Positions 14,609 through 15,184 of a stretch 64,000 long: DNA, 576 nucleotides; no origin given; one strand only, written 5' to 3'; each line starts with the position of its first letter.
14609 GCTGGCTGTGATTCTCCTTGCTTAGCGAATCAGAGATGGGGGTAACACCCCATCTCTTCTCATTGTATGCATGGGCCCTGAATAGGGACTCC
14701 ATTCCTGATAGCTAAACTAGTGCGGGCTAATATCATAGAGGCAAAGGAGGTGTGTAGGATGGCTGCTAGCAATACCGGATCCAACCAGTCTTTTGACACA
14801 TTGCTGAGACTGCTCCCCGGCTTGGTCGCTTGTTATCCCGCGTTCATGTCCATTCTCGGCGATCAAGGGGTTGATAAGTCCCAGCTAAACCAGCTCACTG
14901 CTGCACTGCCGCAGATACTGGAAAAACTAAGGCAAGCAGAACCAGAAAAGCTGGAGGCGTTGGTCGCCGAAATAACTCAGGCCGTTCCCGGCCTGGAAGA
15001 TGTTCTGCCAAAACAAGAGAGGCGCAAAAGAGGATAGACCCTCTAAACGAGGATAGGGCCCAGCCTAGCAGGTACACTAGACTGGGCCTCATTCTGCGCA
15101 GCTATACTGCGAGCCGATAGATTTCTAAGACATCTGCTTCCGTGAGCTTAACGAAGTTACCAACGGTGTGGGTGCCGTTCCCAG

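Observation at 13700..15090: Unannotated tandem duplication: 26-aa hydrophobic micro-ORF + terminator + promoter + 92-aa helical protein, twice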

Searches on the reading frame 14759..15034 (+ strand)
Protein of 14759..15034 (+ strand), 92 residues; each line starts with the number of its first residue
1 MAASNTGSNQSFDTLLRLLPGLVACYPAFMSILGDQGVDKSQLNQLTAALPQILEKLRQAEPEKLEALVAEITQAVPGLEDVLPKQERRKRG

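Call 5: search_protein_families(library=pfam, proteins=[window:14759-15034:+], max_evalue=1)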
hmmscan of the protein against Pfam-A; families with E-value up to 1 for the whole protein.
seq(92 aa): 7 families
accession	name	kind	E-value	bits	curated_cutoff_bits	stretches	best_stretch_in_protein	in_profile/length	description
PF21822.3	Phage_TAC_15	-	0.057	14.4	22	1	15-75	22-78/127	Phage tail assembly chaperone protein, TAC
PF12205.13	GIT1_C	-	0.059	14.1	25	1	42-90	7-55/110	G protein-coupled receptor kinase-interacting protein 1 C term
PF15601.11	Imm70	-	0.062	13.5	26.7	1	25-65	35-75/131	Immunity protein 70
PF14357.11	DUF4404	-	0.076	14.1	27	1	35-82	15-63/83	Domain of unknown function (DUF4404)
PF05163.17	DinB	-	0.14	12.5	23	1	10-74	37-101/165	DinB family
PF18420.7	CSN4_RPN5_eIF3a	-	0.2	12.2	26.4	1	51-70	18-38/42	CSN4/RPN5/eIF3a helix turn helix domain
PF03631.20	Virul_fac_BrkB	-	0.39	10.8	33.7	1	6-58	8-61/259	Virulence factor BrkB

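Call 6: search_protein_families(library=ncbifam, proteins=[window:14759-15034:+], max_evalue=1)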
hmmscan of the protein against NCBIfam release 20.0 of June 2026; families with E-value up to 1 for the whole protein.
seq(92 aa): 2 families
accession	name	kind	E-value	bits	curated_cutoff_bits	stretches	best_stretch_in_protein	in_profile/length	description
NF047516.1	LA_3659_fam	equivalog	0.0093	15.6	36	1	40-76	133-169/221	LA_3659 family protein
NF047514.1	SpiroCoCo_N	equivalog_domain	0.0093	15.6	75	1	40-76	133-169/221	SpiroCoCo family coiled-coil protein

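Call 10: find_homologous_proteins(query=window:14759-15034:+, max_evalue=0.01)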
Query seq(92 aa) (92 aa): 9 proteins with E <= 0.01 among 15 candidates.
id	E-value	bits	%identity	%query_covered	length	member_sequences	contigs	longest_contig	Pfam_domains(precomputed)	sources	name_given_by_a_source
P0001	1.2e-48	180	98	100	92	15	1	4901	-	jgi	jgi:uncharacterized damage-inducible protein DinB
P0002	2.1e-38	147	79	100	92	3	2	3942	-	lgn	-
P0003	1.4e-37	145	70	99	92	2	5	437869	-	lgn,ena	-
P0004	1.0e-35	139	72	100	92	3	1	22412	-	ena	-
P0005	9.8e-30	120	90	68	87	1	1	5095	-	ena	-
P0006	1.3e-27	113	74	79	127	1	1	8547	-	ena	-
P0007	1.8e-26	109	65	86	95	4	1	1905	-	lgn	-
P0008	2.9e-24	102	58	100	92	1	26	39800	-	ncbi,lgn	-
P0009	1.3e-10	59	70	62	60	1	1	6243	-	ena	-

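Call 12: find_encoding_contigs(protein=P0008, flank=5000, max_places=4)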
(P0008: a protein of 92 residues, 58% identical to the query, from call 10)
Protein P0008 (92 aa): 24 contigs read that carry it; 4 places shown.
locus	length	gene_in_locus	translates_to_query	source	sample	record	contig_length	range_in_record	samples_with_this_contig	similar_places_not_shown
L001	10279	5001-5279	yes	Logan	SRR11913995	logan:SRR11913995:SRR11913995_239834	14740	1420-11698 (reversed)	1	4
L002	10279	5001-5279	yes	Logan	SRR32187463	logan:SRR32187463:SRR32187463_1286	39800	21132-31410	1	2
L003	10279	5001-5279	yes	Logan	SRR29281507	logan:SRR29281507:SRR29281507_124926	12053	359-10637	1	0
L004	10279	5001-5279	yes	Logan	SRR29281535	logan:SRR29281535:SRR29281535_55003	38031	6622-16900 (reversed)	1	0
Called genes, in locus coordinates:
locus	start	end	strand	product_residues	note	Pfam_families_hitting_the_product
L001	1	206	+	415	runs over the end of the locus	PF00278:Orn_DAP_Arg_deC, PF02784:Orn_Arg_deC_N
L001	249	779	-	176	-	PF01625:PMSR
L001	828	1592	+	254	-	PF13847:Methyltransf_31 (weak), PF08241:Methyltransf_11, PF08242:Methyltransf_12, PF13649:Methyltransf_25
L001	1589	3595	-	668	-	PF05448:AXE1 (faint), PF02129:Peptidase_S15 (faint), PF00326:Peptidase_S9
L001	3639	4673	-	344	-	PF03133:TTL (faint), PF14398:ATPgrasp_YheCD, PF14397:ATPgrasp_ST (faint)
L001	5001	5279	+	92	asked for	-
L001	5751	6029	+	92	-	-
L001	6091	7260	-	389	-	PF00465:Fe-ADH, PF13685:Fe-ADH_2 (weak), PF25137:ADH_Fe_C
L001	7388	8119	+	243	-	PF08282:Hydrolase_3, PF05116:S6PP (weak)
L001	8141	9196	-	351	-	PF00356:LacI, PF00532:Peripla_BP_1, PF13407:Peripla_BP_4, PF13377:Peripla_BP_3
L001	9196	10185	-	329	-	PF04041:Glyco_hydro_130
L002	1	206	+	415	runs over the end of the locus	PF00278:Orn_DAP_Arg_deC, PF02784:Orn_Arg_deC_N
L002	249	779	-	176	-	PF01625:PMSR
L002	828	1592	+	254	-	PF13847:Methyltransf_31 (weak), PF08241:Methyltransf_11, PF08242:Methyltransf_12, PF13649:Methyltransf_25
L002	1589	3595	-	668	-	PF05448:AXE1 (faint), PF02129:Peptidase_S15 (faint), PF00326:Peptidase_S9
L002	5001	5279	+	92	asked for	-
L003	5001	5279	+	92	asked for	-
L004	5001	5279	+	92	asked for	-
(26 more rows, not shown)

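Call 13: find_encoding_contigs(protein=P0003, flank=5000, max_places=4)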
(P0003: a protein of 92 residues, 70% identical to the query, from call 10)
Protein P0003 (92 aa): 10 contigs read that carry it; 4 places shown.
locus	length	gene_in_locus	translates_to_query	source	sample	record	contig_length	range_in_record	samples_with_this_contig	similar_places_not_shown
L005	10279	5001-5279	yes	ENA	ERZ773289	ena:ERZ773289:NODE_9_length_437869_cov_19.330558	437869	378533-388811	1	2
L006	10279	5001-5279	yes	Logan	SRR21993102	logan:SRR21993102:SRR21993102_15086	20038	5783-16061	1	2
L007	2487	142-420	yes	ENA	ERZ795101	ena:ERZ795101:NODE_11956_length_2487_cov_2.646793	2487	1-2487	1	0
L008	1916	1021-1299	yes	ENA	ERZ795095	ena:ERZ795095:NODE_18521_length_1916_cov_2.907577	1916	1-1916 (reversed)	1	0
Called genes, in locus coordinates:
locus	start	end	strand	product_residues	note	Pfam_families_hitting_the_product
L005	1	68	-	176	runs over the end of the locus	PF01625:PMSR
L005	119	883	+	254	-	PF13847:Methyltransf_31, PF08241:Methyltransf_11, PF08242:Methyltransf_12, PF13649:Methyltransf_25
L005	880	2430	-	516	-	PF05448:AXE1 (weak), PF02129:Peptidase_S15 (faint), PF01738:DLH (faint), PF00326:Peptidase_S9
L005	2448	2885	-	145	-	-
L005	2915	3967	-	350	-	PF14398:ATPgrasp_YheCD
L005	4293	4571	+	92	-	-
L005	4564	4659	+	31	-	-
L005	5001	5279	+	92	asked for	-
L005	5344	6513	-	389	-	PF00465:Fe-ADH, PF13685:Fe-ADH_2, PF25137:ADH_Fe_C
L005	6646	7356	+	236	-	PF05116:S6PP, PF08282:Hydrolase_3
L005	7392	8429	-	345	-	PF00356:LacI, PF00532:Peripla_BP_1, PF13407:Peripla_BP_4, PF13377:Peripla_BP_3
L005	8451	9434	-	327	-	PF04041:Glyco_hydro_130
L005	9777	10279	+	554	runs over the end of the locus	PF00496:SBP_bac_5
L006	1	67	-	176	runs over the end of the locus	PF01625:PMSR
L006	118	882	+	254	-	PF13847:Methyltransf_31, PF08241:Methyltransf_11, PF08242:Methyltransf_12, PF13649:Methyltransf_25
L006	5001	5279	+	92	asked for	-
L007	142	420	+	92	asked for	-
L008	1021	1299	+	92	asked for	-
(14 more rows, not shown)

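Call 14: find_encoding_contigs(protein=P0004, flank=5000, max_places=3)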
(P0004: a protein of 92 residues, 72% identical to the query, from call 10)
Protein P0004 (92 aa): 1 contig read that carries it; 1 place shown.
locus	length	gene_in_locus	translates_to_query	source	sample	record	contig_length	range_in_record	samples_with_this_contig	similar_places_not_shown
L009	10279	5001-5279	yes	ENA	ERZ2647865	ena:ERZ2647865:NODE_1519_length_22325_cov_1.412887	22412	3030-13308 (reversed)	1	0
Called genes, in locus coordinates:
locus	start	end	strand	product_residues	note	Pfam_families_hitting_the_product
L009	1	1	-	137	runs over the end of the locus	PF01625:PMSR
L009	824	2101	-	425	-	PF05448:AXE1 (weak), PF02129:Peptidase_S15 (faint), PF00326:Peptidase_S9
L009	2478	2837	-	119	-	-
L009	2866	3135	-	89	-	PF14398:ATPgrasp_YheCD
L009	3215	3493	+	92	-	-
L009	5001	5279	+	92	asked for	-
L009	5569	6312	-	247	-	PF00465:Fe-ADH, PF25137:ADH_Fe_C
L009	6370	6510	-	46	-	-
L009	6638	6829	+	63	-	-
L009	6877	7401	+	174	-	PF08282:Hydrolase_3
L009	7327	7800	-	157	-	PF00532:Peripla_BP_1, PF13377:Peripla_BP_3, PF13407:Peripla_BP_4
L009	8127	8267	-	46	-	-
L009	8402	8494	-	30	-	-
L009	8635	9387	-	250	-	PF04041:Glyco_hydro_130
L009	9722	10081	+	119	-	PF00496:SBP_bac_5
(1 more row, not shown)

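Call 16: find_encoding_contigs(protein=P0002, flank=5000, max_places=3)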
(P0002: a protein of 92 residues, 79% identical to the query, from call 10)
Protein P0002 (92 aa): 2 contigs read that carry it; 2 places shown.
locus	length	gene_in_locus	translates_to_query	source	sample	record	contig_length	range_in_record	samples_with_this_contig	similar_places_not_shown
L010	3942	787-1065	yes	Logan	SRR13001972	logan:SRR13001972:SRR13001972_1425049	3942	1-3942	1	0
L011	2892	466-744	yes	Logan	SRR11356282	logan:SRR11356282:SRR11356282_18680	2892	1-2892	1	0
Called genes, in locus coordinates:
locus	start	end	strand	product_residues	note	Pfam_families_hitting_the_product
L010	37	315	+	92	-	-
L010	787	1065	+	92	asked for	-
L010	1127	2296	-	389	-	PF00465:Fe-ADH, PF13685:Fe-ADH_2 (weak), PF25137:ADH_Fe_C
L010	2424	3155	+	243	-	PF08282:Hydrolase_3, PF05116:S6PP (weak)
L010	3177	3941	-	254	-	?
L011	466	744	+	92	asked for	-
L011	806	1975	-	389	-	PF00465:Fe-ADH, PF13685:Fe-ADH_2 (weak), PF25137:ADH_Fe_C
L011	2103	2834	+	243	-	PF08282:Hydrolase_3, PF05116:S6PP (weak)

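Call 17: find_encoding_contigs(protein=P0007, flank=5000, max_places=3)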
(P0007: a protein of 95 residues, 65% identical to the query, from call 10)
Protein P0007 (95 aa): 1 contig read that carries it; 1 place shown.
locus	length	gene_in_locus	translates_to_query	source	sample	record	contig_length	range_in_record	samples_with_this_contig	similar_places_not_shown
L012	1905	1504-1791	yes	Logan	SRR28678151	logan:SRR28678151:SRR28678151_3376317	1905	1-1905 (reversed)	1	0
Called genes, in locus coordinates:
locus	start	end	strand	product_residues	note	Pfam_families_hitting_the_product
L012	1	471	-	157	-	?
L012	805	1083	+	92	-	-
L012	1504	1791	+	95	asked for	-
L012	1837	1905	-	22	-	?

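Call 18: find_encoding_contigs(protein=P0001, flank=5000, max_places=3)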
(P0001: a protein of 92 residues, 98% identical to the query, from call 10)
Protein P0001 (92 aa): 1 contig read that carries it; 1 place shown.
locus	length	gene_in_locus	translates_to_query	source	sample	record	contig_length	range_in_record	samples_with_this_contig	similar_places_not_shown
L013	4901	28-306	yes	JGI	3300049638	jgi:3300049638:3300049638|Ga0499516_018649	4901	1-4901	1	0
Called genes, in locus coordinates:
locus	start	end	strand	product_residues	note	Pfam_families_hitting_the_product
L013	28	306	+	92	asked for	-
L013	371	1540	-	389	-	PF00465:Fe-ADH, PF13685:Fe-ADH_2 (weak), PF25137:ADH_Fe_C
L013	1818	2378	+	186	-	PF08282:Hydrolase_3, PF05116:S6PP (weak)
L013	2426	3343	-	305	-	PF00532:Peripla_BP_1, PF13407:Peripla_BP_4, PF13377:Peripla_BP_3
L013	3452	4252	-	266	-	PF04041:Glyco_hydro_130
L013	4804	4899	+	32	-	?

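Call 80: search_solved_structures(query=A11, max_evalue=1)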
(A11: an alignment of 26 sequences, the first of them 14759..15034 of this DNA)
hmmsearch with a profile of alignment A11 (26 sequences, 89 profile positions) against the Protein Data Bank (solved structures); distinct sequences matched with E-value up to 1: 48.
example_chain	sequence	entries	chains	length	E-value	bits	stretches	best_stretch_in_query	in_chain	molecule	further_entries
3ugm_A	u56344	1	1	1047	2.8e-29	104.2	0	6-55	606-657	TAL effector AvrBs3/PthA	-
9jo8_A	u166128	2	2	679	5.5e-23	84.1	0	4-25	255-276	TALE repeat protein targeting mitochondiral ND1-L gene. | TALE repeat protein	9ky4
9lcz_A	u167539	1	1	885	8.3e-22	80.3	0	4-25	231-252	Inactivate TOD6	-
9lcx_A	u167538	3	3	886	8.4e-22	80.3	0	4-25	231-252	Inactivate TOD6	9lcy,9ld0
9ld1_A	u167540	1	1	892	2.2e-21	78.9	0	4-25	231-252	inactivate TOD4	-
4osk_A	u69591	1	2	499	6.7e-19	71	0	4-25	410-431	Hax3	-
3v6p_A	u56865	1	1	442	1.1e-18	70.3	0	5-54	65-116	dHax3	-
2ypf_A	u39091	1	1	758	1.5e-18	69.8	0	4-25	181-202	AVRBS3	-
4gjp_A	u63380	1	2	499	1.8e-18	69.6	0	5-54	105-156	Hax3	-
6jw0_A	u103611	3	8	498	3.6e-18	68.6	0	5-54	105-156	TAL effector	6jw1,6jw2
6jw5_A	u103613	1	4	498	4.2e-18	68.4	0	5-54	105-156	TAL effector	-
6jw3_A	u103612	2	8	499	4.2e-18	68.4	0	5-54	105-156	TAL effector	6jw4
6jtq_A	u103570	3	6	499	4.4e-18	68.3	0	5-54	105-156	TAL effector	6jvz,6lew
4osj_A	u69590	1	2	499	5.2e-18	68.1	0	5-54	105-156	Hax3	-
4osw_A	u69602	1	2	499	5.9e-18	67.9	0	5-54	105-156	Hax3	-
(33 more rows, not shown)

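Call 81: search_solved_structures(query=A11, max_evalue=1e-20, show_alignments=1)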
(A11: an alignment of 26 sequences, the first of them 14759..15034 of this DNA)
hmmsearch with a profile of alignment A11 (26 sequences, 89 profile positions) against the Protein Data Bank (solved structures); distinct sequences matched with E-value up to 1e-20: 5.
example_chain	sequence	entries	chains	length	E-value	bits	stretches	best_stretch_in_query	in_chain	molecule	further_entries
3ugm_A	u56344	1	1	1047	2.8e-29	104.2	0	6-55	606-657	TAL effector AvrBs3/PthA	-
9jo8_A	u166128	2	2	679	5.5e-23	84.1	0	4-25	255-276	TALE repeat protein targeting mitochondiral ND1-L gene. | TALE repeat protein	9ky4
9lcz_A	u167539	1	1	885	8.3e-22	80.3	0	4-25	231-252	Inactivate TOD6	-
9lcx_A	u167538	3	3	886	8.4e-22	80.3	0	4-25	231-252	Inactivate TOD6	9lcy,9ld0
9ld1_A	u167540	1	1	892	2.2e-21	78.9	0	4-25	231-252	inactivate TOD4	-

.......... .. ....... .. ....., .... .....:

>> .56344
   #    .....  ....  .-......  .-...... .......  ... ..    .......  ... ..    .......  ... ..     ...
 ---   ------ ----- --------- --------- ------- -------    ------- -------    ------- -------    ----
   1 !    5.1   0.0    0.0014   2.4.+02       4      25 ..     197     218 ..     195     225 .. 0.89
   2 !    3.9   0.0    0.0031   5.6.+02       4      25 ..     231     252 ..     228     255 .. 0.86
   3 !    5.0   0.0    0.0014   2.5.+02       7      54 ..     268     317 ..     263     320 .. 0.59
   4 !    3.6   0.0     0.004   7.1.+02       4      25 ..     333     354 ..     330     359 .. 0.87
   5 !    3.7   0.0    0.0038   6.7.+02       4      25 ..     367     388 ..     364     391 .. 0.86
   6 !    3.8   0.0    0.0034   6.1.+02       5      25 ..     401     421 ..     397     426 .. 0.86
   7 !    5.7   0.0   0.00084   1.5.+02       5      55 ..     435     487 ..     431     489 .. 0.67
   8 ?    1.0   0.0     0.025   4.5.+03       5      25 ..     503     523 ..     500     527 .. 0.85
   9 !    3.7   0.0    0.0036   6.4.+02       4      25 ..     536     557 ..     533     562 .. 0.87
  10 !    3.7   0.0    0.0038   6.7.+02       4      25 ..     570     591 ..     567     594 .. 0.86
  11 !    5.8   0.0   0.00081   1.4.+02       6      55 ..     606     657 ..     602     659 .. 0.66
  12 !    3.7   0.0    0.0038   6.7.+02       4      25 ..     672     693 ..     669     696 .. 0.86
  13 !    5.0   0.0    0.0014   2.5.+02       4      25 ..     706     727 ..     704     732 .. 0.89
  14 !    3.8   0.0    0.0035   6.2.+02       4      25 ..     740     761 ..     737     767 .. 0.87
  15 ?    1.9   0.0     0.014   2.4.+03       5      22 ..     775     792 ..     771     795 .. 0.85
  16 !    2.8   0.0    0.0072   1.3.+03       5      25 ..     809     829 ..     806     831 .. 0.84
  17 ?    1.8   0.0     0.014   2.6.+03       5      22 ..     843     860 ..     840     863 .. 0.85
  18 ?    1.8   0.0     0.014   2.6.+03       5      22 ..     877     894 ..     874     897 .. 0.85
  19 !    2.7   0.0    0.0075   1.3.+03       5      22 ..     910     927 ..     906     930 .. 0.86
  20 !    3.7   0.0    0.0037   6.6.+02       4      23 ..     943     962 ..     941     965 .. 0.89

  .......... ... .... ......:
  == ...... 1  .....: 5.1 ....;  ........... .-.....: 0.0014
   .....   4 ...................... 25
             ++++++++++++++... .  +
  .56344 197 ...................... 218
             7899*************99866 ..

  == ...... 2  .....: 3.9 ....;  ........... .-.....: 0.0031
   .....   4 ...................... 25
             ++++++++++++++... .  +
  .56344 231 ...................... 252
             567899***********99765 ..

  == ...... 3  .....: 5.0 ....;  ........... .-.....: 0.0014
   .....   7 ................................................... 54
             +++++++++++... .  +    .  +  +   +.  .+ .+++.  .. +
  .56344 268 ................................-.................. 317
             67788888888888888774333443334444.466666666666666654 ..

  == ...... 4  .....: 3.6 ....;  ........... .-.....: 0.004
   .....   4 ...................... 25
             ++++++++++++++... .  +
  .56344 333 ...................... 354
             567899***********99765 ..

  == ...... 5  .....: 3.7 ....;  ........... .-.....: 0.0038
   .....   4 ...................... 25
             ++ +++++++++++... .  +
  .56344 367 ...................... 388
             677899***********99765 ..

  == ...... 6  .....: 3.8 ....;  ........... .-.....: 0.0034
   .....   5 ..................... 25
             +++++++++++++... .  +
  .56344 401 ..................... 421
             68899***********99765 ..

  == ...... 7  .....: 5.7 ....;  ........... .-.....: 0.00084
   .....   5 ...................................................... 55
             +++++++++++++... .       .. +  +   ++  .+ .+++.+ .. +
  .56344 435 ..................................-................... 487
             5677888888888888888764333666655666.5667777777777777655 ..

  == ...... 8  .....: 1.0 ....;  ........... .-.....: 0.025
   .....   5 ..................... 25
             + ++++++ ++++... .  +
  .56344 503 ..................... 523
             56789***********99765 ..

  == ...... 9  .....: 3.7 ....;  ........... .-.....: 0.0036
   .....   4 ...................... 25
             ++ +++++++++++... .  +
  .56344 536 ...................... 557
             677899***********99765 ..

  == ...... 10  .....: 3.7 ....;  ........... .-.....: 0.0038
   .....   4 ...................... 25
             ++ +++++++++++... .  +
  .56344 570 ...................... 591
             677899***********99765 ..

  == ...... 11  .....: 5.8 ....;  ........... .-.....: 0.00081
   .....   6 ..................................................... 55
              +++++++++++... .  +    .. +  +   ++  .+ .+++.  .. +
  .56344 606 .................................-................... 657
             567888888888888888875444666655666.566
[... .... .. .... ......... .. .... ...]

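Call 84: predict_structure(alignment_id=A11)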
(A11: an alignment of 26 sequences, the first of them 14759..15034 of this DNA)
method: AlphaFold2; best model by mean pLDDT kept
length: 92 residues; sequences in the alignment: 26
mean_pLDDT: 60.4   pTM: 0.33
mean pLDDT of the five models: 60.4, 60.1, 55.0, 49.3, 48.1
residues with pLDDT >= 90: 0; 70-90: 0; 50-70: 79; < 50: 13
segments of 3 or more residues with pLDDT < 50: 1-7, 87-92
pLDDT, mean of each block of 10 residues (from residue 1): 47 65 64 64 67 65 64 63 50 37
secondary structure, 60 per line:
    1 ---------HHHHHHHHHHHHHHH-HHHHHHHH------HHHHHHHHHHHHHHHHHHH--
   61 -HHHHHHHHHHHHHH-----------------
elements in order: H10-24 H26-33 H40-58 H62-75

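Call 87: search_protein_families(library=padloc, proteins=[window:14759-15034:+], max_evalue=0.1)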
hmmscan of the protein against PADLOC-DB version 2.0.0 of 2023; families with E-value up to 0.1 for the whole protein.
window:14759-15034:+ (92 aa): 2 families
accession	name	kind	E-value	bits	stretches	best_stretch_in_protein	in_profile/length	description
PDLC04182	HEC-01A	-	0.00011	19.3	1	40-90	216-266/406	-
PDLC04144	HEC-01B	-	0.012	12.7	1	40-86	207-253/395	-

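Call 88: search_protein_families(library=phrogs, proteins=[window:14759-15034:+], max_evalue=0.1)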
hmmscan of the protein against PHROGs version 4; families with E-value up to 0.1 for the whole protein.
window:14759-15034:+ (92 aa): 0 families
